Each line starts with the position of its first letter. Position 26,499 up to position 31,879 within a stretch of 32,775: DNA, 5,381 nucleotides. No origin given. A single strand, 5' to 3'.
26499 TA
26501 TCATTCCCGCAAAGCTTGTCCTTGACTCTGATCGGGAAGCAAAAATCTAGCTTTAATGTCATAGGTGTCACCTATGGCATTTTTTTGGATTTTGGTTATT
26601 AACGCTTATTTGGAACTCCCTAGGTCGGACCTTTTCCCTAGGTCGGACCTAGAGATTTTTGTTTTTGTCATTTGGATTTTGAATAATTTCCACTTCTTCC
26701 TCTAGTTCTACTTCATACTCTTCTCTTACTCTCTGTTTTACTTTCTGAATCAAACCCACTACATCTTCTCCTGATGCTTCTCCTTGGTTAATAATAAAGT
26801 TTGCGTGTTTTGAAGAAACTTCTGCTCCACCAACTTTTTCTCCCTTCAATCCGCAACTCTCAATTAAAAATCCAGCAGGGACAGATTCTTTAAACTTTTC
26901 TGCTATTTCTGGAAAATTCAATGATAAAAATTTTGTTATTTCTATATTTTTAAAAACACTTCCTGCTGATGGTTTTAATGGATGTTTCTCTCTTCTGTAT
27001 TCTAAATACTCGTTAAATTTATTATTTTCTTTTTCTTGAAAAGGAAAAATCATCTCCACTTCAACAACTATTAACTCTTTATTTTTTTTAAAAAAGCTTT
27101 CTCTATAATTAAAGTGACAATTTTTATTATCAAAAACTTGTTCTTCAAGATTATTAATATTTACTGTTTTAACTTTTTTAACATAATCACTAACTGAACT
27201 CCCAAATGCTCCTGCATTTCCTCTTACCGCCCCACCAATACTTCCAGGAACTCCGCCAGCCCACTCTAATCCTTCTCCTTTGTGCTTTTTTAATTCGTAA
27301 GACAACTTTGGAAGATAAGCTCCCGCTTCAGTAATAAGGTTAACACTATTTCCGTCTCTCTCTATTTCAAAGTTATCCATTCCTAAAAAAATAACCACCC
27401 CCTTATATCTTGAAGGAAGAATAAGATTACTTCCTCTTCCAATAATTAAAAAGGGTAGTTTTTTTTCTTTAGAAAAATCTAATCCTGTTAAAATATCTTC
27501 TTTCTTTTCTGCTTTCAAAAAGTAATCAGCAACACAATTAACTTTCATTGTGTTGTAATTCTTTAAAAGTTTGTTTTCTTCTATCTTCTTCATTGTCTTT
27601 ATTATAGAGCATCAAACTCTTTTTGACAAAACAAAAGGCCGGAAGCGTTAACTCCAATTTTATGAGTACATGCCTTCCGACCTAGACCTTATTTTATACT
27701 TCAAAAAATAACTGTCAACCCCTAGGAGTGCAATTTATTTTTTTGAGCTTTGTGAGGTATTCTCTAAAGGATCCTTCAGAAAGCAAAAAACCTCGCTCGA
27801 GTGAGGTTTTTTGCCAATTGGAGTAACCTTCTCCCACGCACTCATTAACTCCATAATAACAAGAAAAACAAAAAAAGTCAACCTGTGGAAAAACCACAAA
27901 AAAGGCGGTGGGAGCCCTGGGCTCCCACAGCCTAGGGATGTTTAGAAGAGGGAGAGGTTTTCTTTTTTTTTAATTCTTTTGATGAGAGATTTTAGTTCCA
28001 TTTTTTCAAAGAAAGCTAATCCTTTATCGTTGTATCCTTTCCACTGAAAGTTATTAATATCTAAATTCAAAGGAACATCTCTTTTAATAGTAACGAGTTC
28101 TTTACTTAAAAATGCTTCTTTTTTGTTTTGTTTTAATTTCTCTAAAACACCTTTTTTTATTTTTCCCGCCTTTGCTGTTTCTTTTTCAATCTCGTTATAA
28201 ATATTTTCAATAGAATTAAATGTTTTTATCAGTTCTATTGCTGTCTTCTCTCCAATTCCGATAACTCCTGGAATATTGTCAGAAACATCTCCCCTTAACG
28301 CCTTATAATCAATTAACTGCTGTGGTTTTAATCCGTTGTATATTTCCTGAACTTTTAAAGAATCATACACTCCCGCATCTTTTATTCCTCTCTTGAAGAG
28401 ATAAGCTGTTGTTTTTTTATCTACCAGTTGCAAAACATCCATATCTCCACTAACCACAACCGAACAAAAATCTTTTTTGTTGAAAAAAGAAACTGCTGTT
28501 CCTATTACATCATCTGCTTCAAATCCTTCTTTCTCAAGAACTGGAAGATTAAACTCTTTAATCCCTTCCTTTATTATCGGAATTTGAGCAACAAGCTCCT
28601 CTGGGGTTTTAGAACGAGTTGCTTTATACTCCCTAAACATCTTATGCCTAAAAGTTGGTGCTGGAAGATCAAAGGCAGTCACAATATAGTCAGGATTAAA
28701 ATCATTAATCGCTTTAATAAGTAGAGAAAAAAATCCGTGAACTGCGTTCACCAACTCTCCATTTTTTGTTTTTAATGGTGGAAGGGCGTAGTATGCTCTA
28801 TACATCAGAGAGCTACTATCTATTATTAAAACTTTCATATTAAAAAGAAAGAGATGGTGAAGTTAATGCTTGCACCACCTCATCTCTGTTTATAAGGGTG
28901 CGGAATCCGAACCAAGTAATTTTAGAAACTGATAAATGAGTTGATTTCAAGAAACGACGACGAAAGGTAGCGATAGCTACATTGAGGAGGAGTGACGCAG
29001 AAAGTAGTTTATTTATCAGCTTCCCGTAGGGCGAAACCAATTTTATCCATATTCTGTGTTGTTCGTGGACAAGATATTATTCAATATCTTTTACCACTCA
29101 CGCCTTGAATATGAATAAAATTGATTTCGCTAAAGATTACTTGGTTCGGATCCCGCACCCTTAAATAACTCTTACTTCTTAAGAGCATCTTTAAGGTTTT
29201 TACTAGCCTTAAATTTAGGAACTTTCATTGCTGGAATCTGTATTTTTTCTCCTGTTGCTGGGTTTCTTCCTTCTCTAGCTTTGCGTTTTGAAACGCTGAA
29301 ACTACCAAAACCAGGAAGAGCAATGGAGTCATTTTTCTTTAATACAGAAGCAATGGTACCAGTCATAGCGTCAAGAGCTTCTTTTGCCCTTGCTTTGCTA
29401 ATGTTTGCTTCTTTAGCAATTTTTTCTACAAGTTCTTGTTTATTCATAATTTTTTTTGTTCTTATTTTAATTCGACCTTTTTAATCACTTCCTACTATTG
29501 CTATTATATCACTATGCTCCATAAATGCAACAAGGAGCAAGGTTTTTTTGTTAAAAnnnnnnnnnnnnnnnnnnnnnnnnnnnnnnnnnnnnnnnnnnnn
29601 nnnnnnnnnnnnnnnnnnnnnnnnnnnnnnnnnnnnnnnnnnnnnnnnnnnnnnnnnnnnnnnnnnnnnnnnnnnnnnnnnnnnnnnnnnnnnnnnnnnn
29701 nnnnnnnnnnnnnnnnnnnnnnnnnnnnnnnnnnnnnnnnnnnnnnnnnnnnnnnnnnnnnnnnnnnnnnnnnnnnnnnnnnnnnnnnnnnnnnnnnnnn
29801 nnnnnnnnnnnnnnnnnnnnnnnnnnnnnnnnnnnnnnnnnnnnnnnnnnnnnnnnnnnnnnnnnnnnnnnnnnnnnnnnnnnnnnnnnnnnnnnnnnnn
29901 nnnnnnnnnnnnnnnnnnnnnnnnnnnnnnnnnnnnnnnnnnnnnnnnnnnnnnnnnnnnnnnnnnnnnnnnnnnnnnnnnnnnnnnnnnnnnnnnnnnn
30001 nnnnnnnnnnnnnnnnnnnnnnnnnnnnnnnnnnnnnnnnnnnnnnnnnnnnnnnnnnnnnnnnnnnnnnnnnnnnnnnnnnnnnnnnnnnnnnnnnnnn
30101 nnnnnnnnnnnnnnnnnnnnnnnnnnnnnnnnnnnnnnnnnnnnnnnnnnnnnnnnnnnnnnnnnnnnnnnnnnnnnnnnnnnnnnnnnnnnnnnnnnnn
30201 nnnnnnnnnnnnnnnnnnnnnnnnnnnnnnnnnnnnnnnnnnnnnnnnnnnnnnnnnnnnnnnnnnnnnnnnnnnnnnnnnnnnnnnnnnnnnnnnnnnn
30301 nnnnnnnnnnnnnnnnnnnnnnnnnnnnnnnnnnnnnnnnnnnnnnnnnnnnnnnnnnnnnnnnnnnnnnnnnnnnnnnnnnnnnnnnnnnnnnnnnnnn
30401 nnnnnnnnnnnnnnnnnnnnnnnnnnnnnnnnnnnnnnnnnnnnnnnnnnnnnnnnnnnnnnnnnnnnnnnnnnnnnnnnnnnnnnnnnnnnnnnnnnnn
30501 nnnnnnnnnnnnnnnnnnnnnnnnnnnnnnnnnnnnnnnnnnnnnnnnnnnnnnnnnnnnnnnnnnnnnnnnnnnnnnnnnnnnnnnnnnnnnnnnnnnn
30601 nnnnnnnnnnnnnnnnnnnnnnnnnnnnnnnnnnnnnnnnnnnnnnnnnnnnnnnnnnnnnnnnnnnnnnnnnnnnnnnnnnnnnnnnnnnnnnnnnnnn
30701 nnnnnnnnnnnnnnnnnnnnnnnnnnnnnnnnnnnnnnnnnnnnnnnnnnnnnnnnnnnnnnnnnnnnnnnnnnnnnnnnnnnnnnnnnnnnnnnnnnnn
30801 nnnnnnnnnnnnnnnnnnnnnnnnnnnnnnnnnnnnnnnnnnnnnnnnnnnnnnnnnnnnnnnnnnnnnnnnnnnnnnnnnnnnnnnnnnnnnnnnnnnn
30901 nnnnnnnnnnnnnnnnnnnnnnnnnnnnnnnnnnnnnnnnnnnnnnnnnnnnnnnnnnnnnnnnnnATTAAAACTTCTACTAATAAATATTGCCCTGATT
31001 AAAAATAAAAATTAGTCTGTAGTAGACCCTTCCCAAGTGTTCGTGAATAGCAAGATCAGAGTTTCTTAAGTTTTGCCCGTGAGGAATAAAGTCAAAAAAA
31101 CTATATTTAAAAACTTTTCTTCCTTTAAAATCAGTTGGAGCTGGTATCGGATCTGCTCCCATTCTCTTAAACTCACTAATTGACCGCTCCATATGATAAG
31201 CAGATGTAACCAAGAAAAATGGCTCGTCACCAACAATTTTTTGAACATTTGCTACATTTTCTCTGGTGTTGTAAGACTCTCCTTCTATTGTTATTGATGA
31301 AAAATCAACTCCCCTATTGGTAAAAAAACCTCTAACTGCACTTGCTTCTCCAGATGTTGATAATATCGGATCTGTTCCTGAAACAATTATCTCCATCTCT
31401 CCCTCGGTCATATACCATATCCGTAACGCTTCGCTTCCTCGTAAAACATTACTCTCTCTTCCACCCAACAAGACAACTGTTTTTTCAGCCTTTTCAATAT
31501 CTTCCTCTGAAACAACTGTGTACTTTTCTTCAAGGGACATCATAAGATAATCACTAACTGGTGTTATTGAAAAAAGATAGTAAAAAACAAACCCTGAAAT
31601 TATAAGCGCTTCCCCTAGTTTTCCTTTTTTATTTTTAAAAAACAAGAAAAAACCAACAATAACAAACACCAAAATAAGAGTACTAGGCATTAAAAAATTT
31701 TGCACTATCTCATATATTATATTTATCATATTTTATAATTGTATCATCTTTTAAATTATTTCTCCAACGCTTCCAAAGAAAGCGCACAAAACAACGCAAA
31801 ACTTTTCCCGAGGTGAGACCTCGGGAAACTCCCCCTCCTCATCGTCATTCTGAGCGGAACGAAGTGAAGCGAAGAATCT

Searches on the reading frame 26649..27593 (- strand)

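Call 10: search_protein_families(library=pfam, proteins=[window:26649-27593:-])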
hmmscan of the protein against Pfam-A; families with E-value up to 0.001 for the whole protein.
window:26649-27593:- (314 aa): 2 families
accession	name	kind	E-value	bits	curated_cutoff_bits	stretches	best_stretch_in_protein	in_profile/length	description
PF02873.21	MurB_C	-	7.7e-31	106.7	27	1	191-304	4-99/99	UDP-N-acetylenolpyruvoylglucosamine reductase, C-terminal domain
PF01565.28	FAD_binding_4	-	7e-16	58.6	26.4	1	23-145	2-130/139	FAD binding domain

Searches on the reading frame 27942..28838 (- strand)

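Call 10: search_protein_families(library=pfam, proteins=[window:27942-28838:-])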
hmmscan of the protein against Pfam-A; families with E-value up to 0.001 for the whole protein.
window:27942-28838:- (298 aa): 2 families
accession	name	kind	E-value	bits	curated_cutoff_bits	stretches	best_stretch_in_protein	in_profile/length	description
PF02739.22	5_3_exonuc_N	-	6.3e-53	179.3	34.3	1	2-167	1-163/164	5'-3' exonuclease, N-terminal resolvase-like domain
PF01367.25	5_3_exonuc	-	9.4e-33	113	40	1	171-271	2-96/97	5'-3' exonuclease, C-terminal SAM fold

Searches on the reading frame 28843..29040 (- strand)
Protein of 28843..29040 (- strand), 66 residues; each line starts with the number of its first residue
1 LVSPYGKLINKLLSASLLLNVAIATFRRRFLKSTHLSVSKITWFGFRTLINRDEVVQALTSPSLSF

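Call 31: find_homologous_proteins(query=window:28843-29040:-, max_evalue=10)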
Query seq(66 aa): no candidate shares three 5-residue words with the query. No homologue found.

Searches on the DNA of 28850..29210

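Call 72: search_rna_families(source=window, start=28850, end=29210, threshold=evalue, max_evalue=1)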
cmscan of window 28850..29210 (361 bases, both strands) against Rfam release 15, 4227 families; matches with E-value up to 1: 4.
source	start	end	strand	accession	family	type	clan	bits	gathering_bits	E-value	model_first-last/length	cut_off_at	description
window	29029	29134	-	RF04087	MIR5565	Gene; miRNA;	-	34.9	80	3.6e-06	1-109/109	no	MIR5565 microRNA precursor family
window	29033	29126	-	RF03589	mir-5583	Gene; miRNA;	-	25.1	80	0.048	1-59/59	no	mir-5583 microRNA precursor family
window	29030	29131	+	RF03682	mir-3912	Gene; miRNA;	-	19.5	95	0.28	1-91/91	no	mir-3912 microRNA precursor family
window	29029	29132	-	RF03594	mir-3817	Gene; miRNA;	-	17.8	90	0.8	1-89/89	no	mir-3817 microRNA precursor family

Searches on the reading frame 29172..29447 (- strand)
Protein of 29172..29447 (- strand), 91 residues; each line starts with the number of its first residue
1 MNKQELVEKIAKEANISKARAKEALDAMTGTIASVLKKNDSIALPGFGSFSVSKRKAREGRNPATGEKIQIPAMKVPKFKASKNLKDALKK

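Call 10: search_protein_families(library=pfam, proteins=[window:29172-29447:-])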
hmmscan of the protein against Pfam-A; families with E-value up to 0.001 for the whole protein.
window:29172-29447:- (91 aa): 4 families
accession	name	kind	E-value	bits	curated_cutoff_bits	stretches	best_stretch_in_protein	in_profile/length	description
PF00216.26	Bac_DNA_binding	-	1.2e-34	118.8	22.4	1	1-89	1-89/90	Bacterial DNA-binding protein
PF18291.6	HU-HIG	-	1.4e-08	35.3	26.2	1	2-90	33-119/125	HU domain fused to wHTH, Ig, or Glycine-rich motif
PF18175.6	HU-CCDC81_bac_2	-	7.7e-05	22.9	35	1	6-54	3-51/70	CCDC81-like prokaryotic HU domain 2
PF14908.11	HU-CCDC81_euk_1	-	0.00052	20.5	26.1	1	11-87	13-83/89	CCDC81 eukaryotic HU domain 1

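Call 11: find_encoding_contigs(protein=window:29172-29447:-, flank=3000, max_places=10)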
Protein window:29172-29447:- (91 aa): 10 contigs read that carry it; 10 places shown.
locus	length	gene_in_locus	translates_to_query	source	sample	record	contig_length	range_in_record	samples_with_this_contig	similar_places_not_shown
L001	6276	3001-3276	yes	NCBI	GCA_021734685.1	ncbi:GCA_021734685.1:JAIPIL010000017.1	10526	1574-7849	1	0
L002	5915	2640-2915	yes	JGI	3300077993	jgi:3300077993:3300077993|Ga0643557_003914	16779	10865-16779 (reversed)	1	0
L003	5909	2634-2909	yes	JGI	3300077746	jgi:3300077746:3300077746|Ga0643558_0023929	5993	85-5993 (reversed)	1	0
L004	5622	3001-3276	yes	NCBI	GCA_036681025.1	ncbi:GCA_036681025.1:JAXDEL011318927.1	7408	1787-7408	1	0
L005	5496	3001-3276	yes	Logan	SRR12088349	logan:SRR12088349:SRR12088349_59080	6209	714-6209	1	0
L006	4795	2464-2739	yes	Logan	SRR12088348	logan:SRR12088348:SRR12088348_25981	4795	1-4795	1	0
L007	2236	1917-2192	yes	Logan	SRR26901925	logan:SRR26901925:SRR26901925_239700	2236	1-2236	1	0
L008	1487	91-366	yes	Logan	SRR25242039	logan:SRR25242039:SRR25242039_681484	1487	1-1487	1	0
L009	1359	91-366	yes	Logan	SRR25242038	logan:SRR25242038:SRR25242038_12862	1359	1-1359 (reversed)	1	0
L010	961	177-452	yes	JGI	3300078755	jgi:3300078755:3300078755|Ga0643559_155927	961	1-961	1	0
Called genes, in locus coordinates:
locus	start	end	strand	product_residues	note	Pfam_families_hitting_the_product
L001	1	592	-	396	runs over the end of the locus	PF01702:TGT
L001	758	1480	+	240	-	PF02698:DUF218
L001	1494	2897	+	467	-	-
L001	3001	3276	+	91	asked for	PF00216:Bac_DNA_binding, PF18291:HU-HIG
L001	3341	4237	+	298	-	PF02739:5_3_exonuc_N, PF01367:5_3_exonuc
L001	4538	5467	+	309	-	PF01565:FAD_binding_4, PF02873:MurB_C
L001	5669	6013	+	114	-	PF02482:Ribosomal_S30AE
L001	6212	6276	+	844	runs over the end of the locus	PF07517:SecA_DEAD, PF01043:SecA_PP_bind, PF21090:P-loop_SecA, PF07516:SecA_SW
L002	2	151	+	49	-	?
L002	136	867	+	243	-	PF02698:DUF218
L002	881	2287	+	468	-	-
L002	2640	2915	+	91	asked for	PF00216:Bac_DNA_binding, PF18291:HU-HIG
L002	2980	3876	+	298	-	PF02739:5_3_exonuc_N, PF01367:5_3_exonuc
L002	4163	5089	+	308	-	PF01565:FAD_binding_4, PF02873:MurB_C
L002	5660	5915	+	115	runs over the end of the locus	PF02482:Ribosomal_S30AE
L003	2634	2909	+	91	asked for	PF00216:Bac_DNA_binding, PF18291:HU-HIG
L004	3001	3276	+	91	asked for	PF00216:Bac_DNA_binding, PF18291:HU-HIG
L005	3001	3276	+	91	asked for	PF00216:Bac_DNA_binding, PF18291:HU-HIG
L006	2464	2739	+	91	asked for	PF00216:Bac_DNA_binding, PF18291:HU-HIG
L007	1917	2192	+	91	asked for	PF00216:Bac_DNA_binding, PF18291:HU-HIG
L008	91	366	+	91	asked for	PF00216:Bac_DNA_binding, PF18291:HU-HIG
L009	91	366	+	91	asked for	PF00216:Bac_DNA_binding, PF18291:HU-HIG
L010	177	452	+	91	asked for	PF00216:Bac_DNA_binding, PF18291:HU-HIG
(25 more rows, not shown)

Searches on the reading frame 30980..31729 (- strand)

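Call 43: search_protein_families(library=pfam, proteins=[window:30980-31729:-])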
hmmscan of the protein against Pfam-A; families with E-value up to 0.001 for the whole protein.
window:30980-31729:- (249 aa): 1 family
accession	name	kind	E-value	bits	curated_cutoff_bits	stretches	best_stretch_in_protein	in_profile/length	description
PF02698.23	DUF218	-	1.6e-23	83.5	27.6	1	84-233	2-133/133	DUF218 domain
